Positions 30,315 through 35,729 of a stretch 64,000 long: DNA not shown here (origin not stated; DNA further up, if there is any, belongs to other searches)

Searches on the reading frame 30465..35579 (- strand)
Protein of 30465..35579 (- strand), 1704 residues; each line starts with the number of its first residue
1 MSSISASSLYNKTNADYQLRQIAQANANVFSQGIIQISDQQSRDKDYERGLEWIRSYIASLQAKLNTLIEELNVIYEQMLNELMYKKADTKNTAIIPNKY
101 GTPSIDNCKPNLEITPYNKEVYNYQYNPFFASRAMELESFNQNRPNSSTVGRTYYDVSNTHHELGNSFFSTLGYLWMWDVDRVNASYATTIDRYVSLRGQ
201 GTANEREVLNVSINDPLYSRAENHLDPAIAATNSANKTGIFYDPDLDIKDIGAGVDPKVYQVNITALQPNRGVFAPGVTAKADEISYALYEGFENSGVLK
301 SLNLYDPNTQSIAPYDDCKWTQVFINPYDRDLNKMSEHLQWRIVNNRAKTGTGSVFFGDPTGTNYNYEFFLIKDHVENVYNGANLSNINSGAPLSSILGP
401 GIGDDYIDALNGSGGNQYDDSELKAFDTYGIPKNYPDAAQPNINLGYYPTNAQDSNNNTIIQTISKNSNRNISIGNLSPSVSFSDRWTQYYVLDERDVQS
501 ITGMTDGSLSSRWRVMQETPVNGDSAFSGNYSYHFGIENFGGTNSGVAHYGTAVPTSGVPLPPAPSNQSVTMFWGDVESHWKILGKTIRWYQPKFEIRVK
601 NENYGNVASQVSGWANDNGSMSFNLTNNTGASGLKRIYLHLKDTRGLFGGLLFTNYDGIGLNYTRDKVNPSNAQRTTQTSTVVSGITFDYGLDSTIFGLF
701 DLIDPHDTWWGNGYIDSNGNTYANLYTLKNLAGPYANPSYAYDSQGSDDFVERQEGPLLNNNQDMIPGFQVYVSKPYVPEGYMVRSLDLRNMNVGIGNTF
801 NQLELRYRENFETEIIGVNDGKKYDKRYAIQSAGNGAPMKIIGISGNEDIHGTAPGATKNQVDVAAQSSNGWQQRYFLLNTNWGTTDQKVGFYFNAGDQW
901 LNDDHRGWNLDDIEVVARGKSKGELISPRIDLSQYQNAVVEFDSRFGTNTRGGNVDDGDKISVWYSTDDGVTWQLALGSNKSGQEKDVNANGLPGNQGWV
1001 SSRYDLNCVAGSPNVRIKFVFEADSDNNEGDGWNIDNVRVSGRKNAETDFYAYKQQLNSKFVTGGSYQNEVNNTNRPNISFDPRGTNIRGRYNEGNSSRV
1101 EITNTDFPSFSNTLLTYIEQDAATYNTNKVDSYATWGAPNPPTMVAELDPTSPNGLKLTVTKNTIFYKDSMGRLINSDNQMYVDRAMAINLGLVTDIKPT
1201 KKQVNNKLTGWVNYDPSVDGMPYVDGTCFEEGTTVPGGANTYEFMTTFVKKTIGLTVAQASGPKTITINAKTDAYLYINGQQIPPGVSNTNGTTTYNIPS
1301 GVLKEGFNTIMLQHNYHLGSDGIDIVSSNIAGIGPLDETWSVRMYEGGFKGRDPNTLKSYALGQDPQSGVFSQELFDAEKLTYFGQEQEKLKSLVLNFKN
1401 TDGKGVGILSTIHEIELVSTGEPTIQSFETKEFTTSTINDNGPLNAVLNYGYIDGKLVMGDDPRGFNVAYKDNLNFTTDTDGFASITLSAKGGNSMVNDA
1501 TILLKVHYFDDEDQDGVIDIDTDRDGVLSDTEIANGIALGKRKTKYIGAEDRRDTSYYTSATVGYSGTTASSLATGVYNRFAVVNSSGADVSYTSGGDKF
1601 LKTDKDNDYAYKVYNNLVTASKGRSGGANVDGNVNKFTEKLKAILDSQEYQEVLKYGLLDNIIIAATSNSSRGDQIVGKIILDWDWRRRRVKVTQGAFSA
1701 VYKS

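Call 12: search_protein_families(library=pfam, proteins=[window:30465-35579:-], max_evalue=0.001)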
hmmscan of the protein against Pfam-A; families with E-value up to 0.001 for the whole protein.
window:30465-35579:- (1704 aa): 1 family
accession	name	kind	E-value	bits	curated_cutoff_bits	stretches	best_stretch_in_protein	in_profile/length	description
PF21471.3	Reelin_subrepeat-B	-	1.8e-06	28.2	27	1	931-1040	31-126/127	Reelin subrepeat B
